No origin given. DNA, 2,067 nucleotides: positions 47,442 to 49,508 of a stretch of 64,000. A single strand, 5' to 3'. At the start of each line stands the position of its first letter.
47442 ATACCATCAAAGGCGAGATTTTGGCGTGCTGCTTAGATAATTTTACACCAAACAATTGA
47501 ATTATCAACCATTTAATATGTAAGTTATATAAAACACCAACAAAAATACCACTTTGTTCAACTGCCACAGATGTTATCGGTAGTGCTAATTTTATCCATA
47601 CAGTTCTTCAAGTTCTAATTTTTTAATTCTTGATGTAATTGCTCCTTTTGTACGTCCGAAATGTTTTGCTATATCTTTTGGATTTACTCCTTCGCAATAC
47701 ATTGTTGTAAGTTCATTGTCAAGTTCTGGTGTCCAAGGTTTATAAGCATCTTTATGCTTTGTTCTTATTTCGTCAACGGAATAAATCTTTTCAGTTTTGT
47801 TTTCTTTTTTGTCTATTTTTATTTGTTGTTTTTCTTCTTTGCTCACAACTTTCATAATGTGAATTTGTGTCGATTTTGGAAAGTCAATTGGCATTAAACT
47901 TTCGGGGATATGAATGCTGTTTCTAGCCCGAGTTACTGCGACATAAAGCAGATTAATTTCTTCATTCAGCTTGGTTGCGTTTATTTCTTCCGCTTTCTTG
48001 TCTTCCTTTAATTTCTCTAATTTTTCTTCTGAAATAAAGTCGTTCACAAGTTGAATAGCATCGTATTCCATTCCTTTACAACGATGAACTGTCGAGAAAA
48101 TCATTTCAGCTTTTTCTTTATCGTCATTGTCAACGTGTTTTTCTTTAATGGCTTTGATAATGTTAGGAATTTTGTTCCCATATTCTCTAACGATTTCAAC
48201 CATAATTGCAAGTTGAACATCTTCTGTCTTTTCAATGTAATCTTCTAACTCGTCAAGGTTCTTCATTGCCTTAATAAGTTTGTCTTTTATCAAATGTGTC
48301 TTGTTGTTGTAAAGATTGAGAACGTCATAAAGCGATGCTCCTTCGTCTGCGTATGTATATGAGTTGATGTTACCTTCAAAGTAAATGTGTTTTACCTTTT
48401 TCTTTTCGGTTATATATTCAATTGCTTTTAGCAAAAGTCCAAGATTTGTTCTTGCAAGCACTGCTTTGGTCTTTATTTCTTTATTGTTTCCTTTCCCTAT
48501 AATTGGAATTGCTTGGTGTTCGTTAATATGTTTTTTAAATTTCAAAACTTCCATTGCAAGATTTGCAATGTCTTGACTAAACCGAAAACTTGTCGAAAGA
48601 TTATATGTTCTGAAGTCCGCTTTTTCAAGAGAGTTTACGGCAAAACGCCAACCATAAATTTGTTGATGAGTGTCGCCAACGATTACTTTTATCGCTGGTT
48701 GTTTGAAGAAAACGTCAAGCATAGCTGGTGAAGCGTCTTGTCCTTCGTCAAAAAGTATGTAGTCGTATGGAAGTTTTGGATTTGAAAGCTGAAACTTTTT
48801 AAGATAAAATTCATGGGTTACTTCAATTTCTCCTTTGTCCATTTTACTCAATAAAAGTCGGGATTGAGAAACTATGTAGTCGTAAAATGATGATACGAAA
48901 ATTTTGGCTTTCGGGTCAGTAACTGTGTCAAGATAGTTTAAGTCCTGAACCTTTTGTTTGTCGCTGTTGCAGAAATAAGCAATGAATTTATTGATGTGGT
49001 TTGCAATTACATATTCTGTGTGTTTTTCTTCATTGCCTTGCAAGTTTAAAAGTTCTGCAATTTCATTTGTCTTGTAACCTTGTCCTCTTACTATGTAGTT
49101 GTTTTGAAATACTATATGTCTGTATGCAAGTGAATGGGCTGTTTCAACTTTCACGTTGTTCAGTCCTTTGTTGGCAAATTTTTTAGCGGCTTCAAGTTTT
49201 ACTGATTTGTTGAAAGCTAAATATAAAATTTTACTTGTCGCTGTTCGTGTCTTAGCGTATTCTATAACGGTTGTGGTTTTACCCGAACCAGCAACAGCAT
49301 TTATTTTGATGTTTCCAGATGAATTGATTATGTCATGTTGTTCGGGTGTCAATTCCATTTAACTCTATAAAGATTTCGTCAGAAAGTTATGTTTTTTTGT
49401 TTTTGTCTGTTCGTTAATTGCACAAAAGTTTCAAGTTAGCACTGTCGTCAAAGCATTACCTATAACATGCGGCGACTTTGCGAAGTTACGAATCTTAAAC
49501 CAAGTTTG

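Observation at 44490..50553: Cassette-like accessory region (nuclease-fold protein, P450, UvrD-like helicase-HTH, PIN toxin-antitoxin) between PorP/OmpA and rluD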

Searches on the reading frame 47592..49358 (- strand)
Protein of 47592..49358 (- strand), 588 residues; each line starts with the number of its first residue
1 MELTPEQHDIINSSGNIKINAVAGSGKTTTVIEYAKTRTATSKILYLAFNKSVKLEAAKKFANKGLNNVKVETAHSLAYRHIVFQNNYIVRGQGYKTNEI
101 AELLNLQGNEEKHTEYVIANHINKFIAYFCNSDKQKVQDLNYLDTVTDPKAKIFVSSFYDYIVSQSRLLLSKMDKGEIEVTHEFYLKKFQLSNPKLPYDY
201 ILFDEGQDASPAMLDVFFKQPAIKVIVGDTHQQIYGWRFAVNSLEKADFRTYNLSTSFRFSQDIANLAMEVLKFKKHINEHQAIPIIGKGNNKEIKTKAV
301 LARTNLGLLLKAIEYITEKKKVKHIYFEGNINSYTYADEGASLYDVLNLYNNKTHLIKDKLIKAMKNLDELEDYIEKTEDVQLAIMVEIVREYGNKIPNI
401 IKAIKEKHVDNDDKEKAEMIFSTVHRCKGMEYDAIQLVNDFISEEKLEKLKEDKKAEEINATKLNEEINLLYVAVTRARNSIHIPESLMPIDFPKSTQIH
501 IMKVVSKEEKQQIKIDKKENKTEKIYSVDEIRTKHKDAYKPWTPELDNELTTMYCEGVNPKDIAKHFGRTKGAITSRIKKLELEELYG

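Call 3: search_protein_families(library=pfam, proteins=[window:47592-49358:-], max_evalue=0.01)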
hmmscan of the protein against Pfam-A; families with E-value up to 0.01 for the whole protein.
window:47592-49358:- (588 aa): 7 families
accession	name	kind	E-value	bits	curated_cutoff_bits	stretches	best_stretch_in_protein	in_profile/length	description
PF00580.27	UvrD-helicase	-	7e-15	55.9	23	1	3-243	1-261/271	UvrD/REP helicase N-terminal domain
PF01443.25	Viral_helicase1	-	8.5e-12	45.8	21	1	405-484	166-226/228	Viral superfamily 1 RNA helicase core domain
PF13245.12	AAA_19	-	1.2e-07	32.4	25.1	1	14-236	11-132/134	AAA domain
PF13538.12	UvrD_C_2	-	1.2e-07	31.9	27.4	1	464-480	31-47/52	UvrD-like helicase C-terminal domain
PF13361.12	UvrD_C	-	1.1e-05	25.5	25.6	1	201-484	188-345/350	UvrD-like helicase C-terminal domain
PF01047.28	MarR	-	0.0024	18.1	24.6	0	557-585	17-45/59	MarR family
PF00249.37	Myb_DNA-binding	-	0.0054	17.3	24.4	0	541-577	3-41/46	Myb-like DNA-binding domain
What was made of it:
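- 47592..49358 (-): 588-aa FBH1-like SF1 (UvrD-type) helicase with a C-terminal HTH-like tail. Pfam UvrD-helicase/UvrD_C plus weak MarR/Myb hits (call 3).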

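Call 10: search_protein_families(library=padloc, proteins=[window:47592-49358:-], max_evalue=0.01)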
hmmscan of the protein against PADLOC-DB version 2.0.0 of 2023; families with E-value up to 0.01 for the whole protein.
window:47592-49358:- (588 aa): 19 families
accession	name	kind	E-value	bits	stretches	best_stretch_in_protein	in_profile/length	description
PDLC00122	GajB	-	7.4e-20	69.3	1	1-482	3-468/502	UrvD helicase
PDLC00112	GajB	-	2.8e-18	63.8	3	390-481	466-552/581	UrvD helicase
PDLC00117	GajB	-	3.5e-18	63.4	2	4-282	17-312/604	UrvD helicase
PDLC00123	GajB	-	1.4e-17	61.5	3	198-290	177-277/540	UrvD helicase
PDLC00104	GajB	-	1.6e-15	54.9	2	392-484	477-561/574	UrvD helicase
PDLC00136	GajB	-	9.2e-11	39.3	1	414-480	482-541/570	UrvD helicase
PDLC00107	GajB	-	2e-10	37.9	1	6-487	19-557/587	UrvD helicase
PDLC00140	GajB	-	1.4e-09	35.7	1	16-236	3-184/365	UrvD helicase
PDLC00149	GajB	-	8.4e-09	32.4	0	201-243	210-255/577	UrvD helicase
PDLC00127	GajB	-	1.5e-08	31.6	2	414-484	501-564/594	UrvD helicase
PDLC00148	GajB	-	2.3e-08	31.4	2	21-83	8-72/369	UrvD helicase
PDLC00142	GajB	-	5.9e-08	29.5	1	200-281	218-307/583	UrvD helicase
PDLC00130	GajB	-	3.1e-07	27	1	1-271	2-289/589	UrvD helicase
PDLC00103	GajB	-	4.6e-07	27.1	2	197-277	211-300/612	UrvD helicase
PDLC04173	GajB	-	1.6e-06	25.4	0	12-82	7-79/471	-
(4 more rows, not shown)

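Call 11: search_protein_families(library=ncbifam, proteins=[window:47592-49358:-], max_evalue=0.01)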
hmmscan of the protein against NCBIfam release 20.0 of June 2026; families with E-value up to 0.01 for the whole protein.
window:47592-49358:- (588 aa): 3 families
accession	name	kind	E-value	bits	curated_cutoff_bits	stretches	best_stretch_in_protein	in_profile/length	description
NF008276.0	PRK11054.1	equivalog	5e-12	45.1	543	2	7-85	202-285/684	DNA helicase IV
NF008743.0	PRK11773.1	equivalog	3.3e-11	42.3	965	2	4-249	11-271/720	DNA helicase II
TIGR01075.1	uvrD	equivalog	2.9e-08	32.5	1144.45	2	12-267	15-287/715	DNA helicase II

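Call 13: find_encoding_contigs(protein=window:47592-49358:-, flank=10000, max_places=10)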
Protein window:47592-49358:- (588 aa): no gene with exactly this product is on record in the collection.

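Call 21: find_homologous_proteins(query=window:47592-49358:-)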
Query window:47592-49358:- (588 aa): 4587 proteins with E <= 0.001 among 8000 candidates; the best 120 are listed.
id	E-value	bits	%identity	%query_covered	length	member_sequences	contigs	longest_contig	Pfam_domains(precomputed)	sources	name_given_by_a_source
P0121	0.0e+0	1292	100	100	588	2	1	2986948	PF13538.13,PF01443.25,PF13361.13,PF13245.13,PF00580.28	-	-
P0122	0.0e+0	1186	91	100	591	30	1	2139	PF13538.13,PF01443.25,PF13361.13,PF13245.13,PF00580.28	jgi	-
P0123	0.0e+0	1185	91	100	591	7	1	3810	PF13538.13,PF01443.25,PF13361.13,PF13245.13,PF00580.28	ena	-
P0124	0.0e+0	1184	91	100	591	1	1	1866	PF13538.13,PF01443.25,PF13361.13,PF13245.13,PF00580.28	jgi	-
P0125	0.0e+0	1179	91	100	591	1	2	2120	PF13538.13,PF01443.25,PF13361.13,PF13245.13,PF00580.28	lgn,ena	-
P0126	0.0e+0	1175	91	100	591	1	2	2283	PF13538.13,PF01443.25,PF13361.13,PF13245.13,PF00580.28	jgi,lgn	-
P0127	0.0e+0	1172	90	100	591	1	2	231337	PF13538.13,PF01443.25,PF13361.13,PF13245.13,PF00580.28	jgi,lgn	-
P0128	0.0e+0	1170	90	100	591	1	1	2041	PF13538.13,PF01443.25,PF13361.13,PF13245.13,PF00580.28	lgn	-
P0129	0.0e+0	1160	90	100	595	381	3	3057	PF13538.13,PF01443.25,PF13361.13,PF13245.13,PF00580.28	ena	-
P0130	0.0e+0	1158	89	100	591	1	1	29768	PF13538.13,PF01443.25,PF13361.13,PF13245.13,PF00580.28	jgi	jgi:superfamily I DNA/RNA helicase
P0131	0.0e+0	1157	89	100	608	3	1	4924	PF13538.13,PF01443.25,PF13361.13,PF13245.13,PF00580.28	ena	-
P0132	0.0e+0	1153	89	100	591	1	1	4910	PF13538.13,PF01443.25,PF13361.13,PF13245.13,PF00580.28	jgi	jgi:superfamily I DNA/RNA helicase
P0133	0.0e+0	1147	88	100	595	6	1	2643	PF13538.13,PF01443.25,PF13361.13,PF13245.13,PF00580.28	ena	-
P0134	0.0e+0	1144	88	100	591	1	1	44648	PF13538.13,PF01443.25,PF13361.13,PF13245.13,PF00580.28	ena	-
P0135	0.0e+0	1142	88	100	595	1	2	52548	PF13538.13,PF01443.25,PF13361.13,PF13245.13,PF00580.28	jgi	jgi:superfamily I DNA/RNA helicase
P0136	0.0e+0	1139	88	100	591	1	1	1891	PF13538.13,PF01443.25,PF13361.13,PF13245.13,PF00580.28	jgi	jgi:F-box protein, helicase, 18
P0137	0.0e+0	1136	87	100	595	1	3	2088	PF13538.13,PF01443.25,PF13361.13,PF13245.13,PF00580.28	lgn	-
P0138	0.0e+0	1135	87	100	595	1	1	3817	PF13538.13,PF01443.25,PF13361.13,PF13245.13,PF00580.28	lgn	-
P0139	0.0e+0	1135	87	100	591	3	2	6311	PF13538.13,PF01443.25,PF13361.13,PF13245.13,PF00580.28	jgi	jgi:F-box protein, helicase, 18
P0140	0.0e+0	1133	88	99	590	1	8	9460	PF13538.13,PF01443.25,PF13361.13,PF13245.13,PF00580.28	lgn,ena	-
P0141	0.0e+0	1133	88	99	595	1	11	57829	PF13538.13,PF01443.25,PF13361.13,PF13245.13,PF00580.28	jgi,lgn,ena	-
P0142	0.0e+0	1131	88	99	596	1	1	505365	PF13538.13,PF01443.25,PF13361.13,PF13245.13,PF00580.28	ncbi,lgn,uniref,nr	ncbi:UvrD/REP helicase N-terminal domain-containing protein [Algoriphagus ornithinivorans]|uniref:DN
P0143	0.0e+0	1128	87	100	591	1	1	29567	PF13538.13,PF01443.25,PF13361.13,PF13245.13,PF00580.28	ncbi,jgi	jgi:F-box protein 18 (helicase)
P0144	0.0e+0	1128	86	100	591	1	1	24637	PF13538.13,PF01443.25,PF13361.13,PF13245.13,PF00580.28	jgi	jgi:F-box protein, helicase, 18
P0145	0.0e+0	1127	87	100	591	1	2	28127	PF13538.13,PF01443.25,PF13361.13,PF13245.13,PF00580.28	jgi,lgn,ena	jgi:superfamily I DNA/RNA helicase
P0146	0.0e+0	1127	88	99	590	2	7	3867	PF13538.13,PF01443.25,PF13361.13,PF13245.13,PF00580.28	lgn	-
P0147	0.0e+0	1124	87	100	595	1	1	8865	PF13538.13,PF01443.25,PF13361.13,PF13245.13,PF00580.28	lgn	-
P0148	0.0e+0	1121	87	100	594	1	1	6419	PF13538.13,PF01443.25,PF13361.13,PF13245.13,PF00580.28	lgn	-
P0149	0.0e+0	1120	86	100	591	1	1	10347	PF13538.13,PF01443.25,PF13361.13,PF13245.13,PF00580.28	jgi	jgi:F-box protein 18 (helicase)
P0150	0.0e+0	1117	86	100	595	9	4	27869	PF13538.13,PF01443.25,PF13361.13,PF13245.13,PF00580.28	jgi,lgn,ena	-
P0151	0.0e+0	1117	86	100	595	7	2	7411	PF13538.13,PF01443.25,PF13245.13,PF00580.28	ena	-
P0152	0.0e+0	1117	86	100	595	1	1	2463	PF13538.13,PF01443.25,PF13361.13,PF13245.13,PF00580.28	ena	-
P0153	0.0e+0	1116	87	100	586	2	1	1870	PF13538.13,PF01443.25,PF13361.13,PF13245.13,PF00580.28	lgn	-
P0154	0.0e+0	1115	86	100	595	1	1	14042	PF13538.13,PF01443.25,PF13361.13,PF13245.13,PF00580.28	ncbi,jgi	jgi:F-box protein 18 (helicase)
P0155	0.0e+0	1112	86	100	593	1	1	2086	PF13538.13,PF01443.25,PF13361.13,PF13245.13,PF00580.28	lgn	-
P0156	0.0e+0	1108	84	99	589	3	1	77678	PF13538.13,PF01443.25,PF13361.13,PF13245.13,PF00580.28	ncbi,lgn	-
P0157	0.0e+0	1105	85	100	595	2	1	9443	PF13538.13,PF01443.25,PF13361.13,PF13245.13,PF00580.28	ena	-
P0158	0.0e+0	1101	85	100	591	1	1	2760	PF13538.13,PF01443.25,PF13361.13,PF13245.13,PF00580.28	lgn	-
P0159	0.0e+0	1098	85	100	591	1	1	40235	PF13538.13,PF01443.25,PF13361.13,PF13245.13,PF00580.28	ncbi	-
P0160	0.0e+0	1095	83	100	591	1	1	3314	PF13538.13,PF01443.25,PF13361.13,PF13245.13,PF00580.28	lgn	-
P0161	0.0e+0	1095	84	100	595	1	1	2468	PF13538.13,PF01443.25,PF13361.13,PF00580.28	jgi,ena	-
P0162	0.0e+0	1093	85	100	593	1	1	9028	PF13538.13,PF01443.25,PF13245.13,PF00580.28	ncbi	-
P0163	0.0e+0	1093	85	100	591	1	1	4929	PF13538.13,PF01443.25,PF13361.13,PF13245.13,PF00580.28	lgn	-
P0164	0.0e+0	1093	85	100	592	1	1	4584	PF13538.13,PF01443.25,PF13361.13,PF13245.13,PF00580.28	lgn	-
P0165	0.0e+0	1093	84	100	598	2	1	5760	PF13538.13,PF01443.25,PF13361.13,PF13245.13,PF00580.28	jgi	jgi:superfamily I DNA/RNA helicase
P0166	0.0e+0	1091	85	100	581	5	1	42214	PF13538.13,PF01443.25,PF13361.13,PF13245.13,PF00580.28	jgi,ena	-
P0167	0.0e+0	1090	84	100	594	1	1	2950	PF13538.13,PF01443.25,PF13245.13,PF00580.28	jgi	jgi:F-box protein, helicase, 18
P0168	0.0e+0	1090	85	99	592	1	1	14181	PF13538.13,PF01443.25,PF13361.13,PF13245.13,PF00580.28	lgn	-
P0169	0.0e+0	1090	83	100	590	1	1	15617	PF13538.13,PF01443.25,PF13361.13,PF13245.13,PF00580.28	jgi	jgi:F-box protein, helicase, 18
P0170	0.0e+0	1088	84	100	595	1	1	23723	PF13538.13,PF01443.25,PF13361.13,PF13245.13,PF00580.28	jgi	jgi:F-box protein 18 (helicase)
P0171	0.0e+0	1087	84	100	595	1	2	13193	PF13538.13,PF01443.25,PF13361.13,PF13245.13,PF00580.28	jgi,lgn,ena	-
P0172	0.0e+0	1086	83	100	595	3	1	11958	PF13538.13,PF01443.25,PF13361.13,PF13245.13,PF00580.28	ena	-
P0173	0.0e+0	1085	83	100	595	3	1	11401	PF13538.13,PF01443.25,PF13361.13,PF13245.13,PF00580.28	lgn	-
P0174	0.0e+0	1084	84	100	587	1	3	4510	PF13538.13,PF01443.25,PF13361.13,PF13245.13,PF00580.28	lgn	-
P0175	0.0e+0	1081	82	100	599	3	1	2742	PF13538.13,PF01443.25,PF13361.13,PF13245.13,PF00580.28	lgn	-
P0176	0.0e+0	1078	83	100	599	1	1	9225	PF13538.13,PF01443.25,PF13361.13,PF13245.13,PF00580.28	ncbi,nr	ncbi:MAG: AAA family ATPase [Bacteroidetes bacterium]|nr:AAA family ATPase [Bacteroidota bacterium]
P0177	0.0e+0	1077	83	100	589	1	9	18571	PF13538.13,PF01443.25,PF13361.13,PF13245.13,PF00580.28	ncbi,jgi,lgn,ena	ncbi:MAG: UvrD-helicase domain-containing protein [Bacteroidota bacterium]|jgi:superfamily I DNA/RNA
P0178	0.0e+0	1075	83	100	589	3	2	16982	PF13538.13,PF01443.25,PF13361.13,PF13245.13,PF00580.28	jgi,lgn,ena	jgi:superfamily I DNA/RNA helicase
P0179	0.0e+0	1074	83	100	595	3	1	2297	PF13538.13,PF01443.25,PF13361.13,PF13245.13,PF00580.28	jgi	jgi:F-box protein, helicase, 18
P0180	0.0e+0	1074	83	100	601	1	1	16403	PF13538.13,PF01443.25,PF13361.13,PF13245.13,PF00580.28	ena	-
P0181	0.0e+0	1074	83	100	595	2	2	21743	PF13538.13,PF01443.25,PF13361.13,PF13245.13,PF00580.28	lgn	-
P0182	0.0e+0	1073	82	100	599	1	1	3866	PF13538.13,PF01443.25,PF13361.13,PF13245.13,PF00580.28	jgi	-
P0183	0.0e+0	1071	82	100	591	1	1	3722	PF13538.13,PF01443.25,PF13361.13,PF13245.13,PF00580.28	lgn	-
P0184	0.0e+0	1071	82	100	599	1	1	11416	PF13538.13,PF01443.25,PF13361.13,PF13245.13,PF00580.28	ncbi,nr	ncbi:MAG: AAA family ATPase [Bacteroidetes bacterium]|nr:AAA family ATPase [Bacteroidota bacterium]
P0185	0.0e+0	1071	82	100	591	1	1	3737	PF13538.13,PF01443.25,PF13361.13,PF13245.13,PF00580.28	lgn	-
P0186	0.0e+0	1070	82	100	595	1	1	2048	PF13538.13,PF01443.25,PF13361.13,PF13245.13,PF00580.28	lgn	-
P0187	0.0e+0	1070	82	100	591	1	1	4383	PF13538.13,PF01443.25,PF13361.13,PF13245.13,PF00580.28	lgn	-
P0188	0.0e+0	1069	81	100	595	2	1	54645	PF13538.13,PF01443.25,PF13361.13,PF13245.13,PF00580.28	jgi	jgi:F-box protein, helicase, 18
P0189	0.0e+0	1068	82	100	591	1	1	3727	PF13538.13,PF01443.25,PF13361.13,PF13245.13,PF00580.28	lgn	-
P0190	0.0e+0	1067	82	100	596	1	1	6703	PF13538.13,PF01443.25,PF13361.13,PF13245.13,PF00580.28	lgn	-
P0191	0.0e+0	1067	82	100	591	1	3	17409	PF13538.13,PF01443.25,PF13361.13,PF13245.13,PF00580.28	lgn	-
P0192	0.0e+0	1065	82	100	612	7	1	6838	PF13538.13,PF01443.25,PF13361.13,PF13245.13,PF00580.28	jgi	-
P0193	0.0e+0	1064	82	100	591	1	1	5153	PF13538.13,PF01443.25,PF13361.13,PF13245.13,PF00580.28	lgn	-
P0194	0.0e+0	1063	81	100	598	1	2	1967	PF13538.13,PF01443.25,PF13361.13,PF13245.13,PF00580.28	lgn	-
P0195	0.0e+0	1062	81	100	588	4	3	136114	PF13538.13,PF01443.25,PF13245.13,PF00580.28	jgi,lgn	-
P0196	0.0e+0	1061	81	100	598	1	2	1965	PF13538.13,PF01443.25,PF13361.13,PF13245.13,PF00580.28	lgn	-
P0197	0.0e+0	1061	83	99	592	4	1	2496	PF13538.13,PF01443.25,PF13245.13,PF00580.28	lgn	-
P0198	0.0e+0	1059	82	99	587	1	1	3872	PF13538.13,PF01443.25,PF13361.13,PF13245.13,PF00580.28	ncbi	ncbi:MAG: UvrD-helicase domain-containing protein [Chitinophagaceae bacterium]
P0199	0.0e+0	1059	82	100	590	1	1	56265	PF13538.13,PF01443.25,PF13245.13,PF00580.28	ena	-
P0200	0.0e+0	1058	81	100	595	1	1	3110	PF13538.13,PF01443.25,PF13361.13,PF13245.13,PF00580.28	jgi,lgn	jgi:superfamily I DNA/RNA helicase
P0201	0.0e+0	1058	81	100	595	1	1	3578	PF13538.13,PF01443.25,PF13361.13,PF13245.13,PF00580.28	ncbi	ncbi:MAG: UvrD-helicase domain-containing protein [Ginsengibacter sp.]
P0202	0.0e+0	1057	82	100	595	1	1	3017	PF13538.13,PF01443.25,PF13245.13,PF00580.28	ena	-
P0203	0.0e+0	1056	83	100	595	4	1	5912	PF13538.13,PF01443.25,PF13361.13,PF13245.13,PF00580.28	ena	-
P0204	0.0e+0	1056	81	100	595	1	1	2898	PF13538.13,PF01443.25,PF13361.13,PF13245.13,PF00580.28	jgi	jgi:superfamily I DNA/RNA helicase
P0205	0.0e+0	1055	81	100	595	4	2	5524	PF13538.13,PF01443.25,PF13361.13,PF13245.13,PF00580.28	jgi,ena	jgi:superfamily I DNA/RNA helicase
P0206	0.0e+0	1052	81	100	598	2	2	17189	PF13538.13,PF01443.25,PF13361.13,PF13245.13,PF00580.28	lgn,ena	-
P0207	0.0e+0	1051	80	100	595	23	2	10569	PF13538.13,PF01443.25,PF13361.13,PF13245.13,PF00580.28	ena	-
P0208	0.0e+0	1051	82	100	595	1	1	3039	PF13538.13,PF01443.25,PF13361.13,PF13245.13,PF00580.28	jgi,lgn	-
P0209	0.0e+0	1050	81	100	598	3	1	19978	PF13538.13,PF01443.25,PF13361.13,PF13245.13,PF00580.28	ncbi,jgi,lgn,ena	-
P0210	0.0e+0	1048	80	100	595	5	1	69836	PF13538.13,PF01443.25,PF13245.13,PF00580.28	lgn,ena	-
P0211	0.0e+0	1048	80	100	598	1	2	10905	PF13538.13,PF01443.25,PF13361.13,PF13245.13,PF00580.28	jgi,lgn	jgi:F-box protein, helicase, 18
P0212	0.0e+0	1047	80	100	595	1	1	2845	PF13538.13,PF01443.25,PF13361.13,PF13245.13,PF00580.28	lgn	-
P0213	0.0e+0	1046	80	100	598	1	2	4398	PF13538.13,PF01443.25,PF13361.13,PF13245.13,PF00580.28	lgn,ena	-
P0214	0.0e+0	1046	81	100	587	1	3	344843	PF13538.13,PF01443.25,PF13361.13,PF13245.13,PF00580.28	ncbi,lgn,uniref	uniref:UvrD-helicase domain-containing protein n=1 Tax=Flavobacterium sp. TaxID=239 RepID=UPI004048E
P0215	0.0e+0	1045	80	100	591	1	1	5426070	PF13538.13,PF01443.25,PF13361.13,PF13245.13,PF00580.28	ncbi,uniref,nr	ncbi:UvrD-helicase domain-containing protein [Pedobacter endophyticus]|uniref:DNA 3'-5' helicase n=1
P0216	0.0e+0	1044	81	100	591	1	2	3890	PF13538.13,PF01443.25,PF13361.13,PF13245.13,PF00580.28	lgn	-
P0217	0.0e+0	1044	81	100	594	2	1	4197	PF13538.13,PF01443.25,PF13361.13,PF13245.13,PF00580.28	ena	-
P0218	0.0e+0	1043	80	100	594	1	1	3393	PF13538.13,PF01443.25,PF13361.13,PF13245.13,PF00580.28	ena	-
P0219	0.0e+0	1042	80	100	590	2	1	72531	PF13538.13,PF01443.25,PF13361.13,PF13245.13,PF00580.28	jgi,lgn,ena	-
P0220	0.0e+0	1041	82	99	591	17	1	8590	PF13538.13,PF01443.25,PF13361.13,PF13245.13,PF00580.28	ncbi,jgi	jgi:F-box protein 18 (helicase)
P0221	0.0e+0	1041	80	100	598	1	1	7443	PF13538.13,PF01443.25,PF13245.13,PF00580.28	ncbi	-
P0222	0.0e+0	1041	80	100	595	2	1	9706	PF13538.13,PF01443.25,PF13361.13,PF13245.13,PF00580.28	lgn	-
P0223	0.0e+0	1040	80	100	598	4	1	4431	PF13538.13,PF01443.25,PF13361.13,PF13245.13,PF00580.28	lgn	-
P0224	0.0e+0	1040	79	99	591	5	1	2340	PF13538.13,PF01443.25,PF13361.13,PF13245.13,PF00580.28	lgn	-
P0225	0.0e+0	1039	79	100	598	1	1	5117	PF13538.13,PF01443.25,PF13361.13,PF13245.13,PF00580.28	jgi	jgi:superfamily I DNA/RNA helicase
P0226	0.0e+0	1039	80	100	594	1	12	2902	PF13538.13,PF01443.25,PF13361.13,PF13245.13,PF00580.28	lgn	-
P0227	0.0e+0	1038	79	100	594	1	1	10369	PF13538.13,PF01443.25,PF13361.13,PF13245.13,PF00580.28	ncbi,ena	-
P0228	0.0e+0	1038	81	100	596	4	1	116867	PF13538.13,PF01443.25,PF13361.13,PF13245.13,PF00580.28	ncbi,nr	ncbi:MAG: ATP-dependent helicase [Saprospiraceae bacterium]|nr:ATP-dependent helicase [Saprospiracea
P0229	0.0e+0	1038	80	100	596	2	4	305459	PF13538.13,PF01443.25,PF13361.13,PF13245.13,PF00580.28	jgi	-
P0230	0.0e+0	1035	79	100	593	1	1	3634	PF13538.13,PF01443.25,PF13245.13,PF00580.28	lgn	-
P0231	0.0e+0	1034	80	99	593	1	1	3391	PF13538.13,PF01443.25,PF13361.13,PF13245.13,PF00580.28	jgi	jgi:superfamily I DNA/RNA helicase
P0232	0.0e+0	1034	79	100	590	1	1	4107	PF13538.13,PF01443.25,PF13361.13,PF13245.13,PF00580.28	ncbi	-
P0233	0.0e+0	1034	79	100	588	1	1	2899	PF13538.13,PF01443.25,PF13361.13,PF13245.13,PF00580.28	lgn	-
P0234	0.0e+0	1033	79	100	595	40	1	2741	PF13538.13,PF01443.25,PF13245.13,PF00580.28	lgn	-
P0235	0.0e+0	1032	80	100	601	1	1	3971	PF13538.13,PF01443.25,PF13361.13,PF13245.13,PF00580.28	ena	-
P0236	0.0e+0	1032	79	100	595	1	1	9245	PF13538.13,PF01443.25,PF13361.13,PF13245.13,PF00580.28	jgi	jgi:F-box protein, helicase, 18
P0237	0.0e+0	1032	80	100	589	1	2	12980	PF13538.13,PF01443.25,PF13361.13,PF13245.13,PF00580.28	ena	-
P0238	0.0e+0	1031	80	100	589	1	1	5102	PF13538.13,PF01443.25,PF13361.13,PF13245.13,PF00580.28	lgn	-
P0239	0.0e+0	1030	80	100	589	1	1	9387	PF13538.13,PF01443.25,PF13361.13,PF13245.13,PF00580.28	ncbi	-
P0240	0.0e+0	1029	79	100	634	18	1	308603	PF13538.13,PF01443.25,PF13361.13,PF13245.13,PF00580.28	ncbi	-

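Call 26: find_encoding_contigs(protein=P0127, flank=8000, max_places=3)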
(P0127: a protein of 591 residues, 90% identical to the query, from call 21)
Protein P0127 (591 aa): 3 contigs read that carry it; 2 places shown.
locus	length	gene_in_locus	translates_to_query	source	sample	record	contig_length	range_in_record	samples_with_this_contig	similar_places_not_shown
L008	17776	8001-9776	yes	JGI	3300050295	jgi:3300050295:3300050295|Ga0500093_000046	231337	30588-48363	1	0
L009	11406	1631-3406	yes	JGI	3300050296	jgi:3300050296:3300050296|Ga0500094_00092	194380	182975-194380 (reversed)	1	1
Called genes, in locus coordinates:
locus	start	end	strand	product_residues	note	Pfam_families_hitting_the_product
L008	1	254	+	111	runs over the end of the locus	PF13744:HTH_37 (weak), PF12844:HTH_19, PF13560:HTH_31 (weak), PF01381:HTH_3, PF13443:HTH_26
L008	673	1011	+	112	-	-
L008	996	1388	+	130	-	PF01850:PIN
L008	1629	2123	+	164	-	-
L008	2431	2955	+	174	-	-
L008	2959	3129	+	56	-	-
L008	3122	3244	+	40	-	-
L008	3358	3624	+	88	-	PF24716:WapI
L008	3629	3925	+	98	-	PF24716:WapI (weak)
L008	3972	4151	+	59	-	-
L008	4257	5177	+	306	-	PF18780:HNH_repeat, PF01844:HNH, PF14279:HNH_5 (weak)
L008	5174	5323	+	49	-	-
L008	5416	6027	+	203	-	-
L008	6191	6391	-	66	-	-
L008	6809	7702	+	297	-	-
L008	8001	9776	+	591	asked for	PF00580:UvrD-helicase, PF01443:Viral_helicase1 (faint), PF13245:AAA_19 (weak), PF13361:UvrD_C (weak), PF13538:UvrD_C_2 (faint)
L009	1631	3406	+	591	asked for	PF00580:UvrD-helicase, PF01443:Viral_helicase1 (faint), PF13245:AAA_19 (weak), PF13361:UvrD_C (weak), PF13538:UvrD_C_2 (faint)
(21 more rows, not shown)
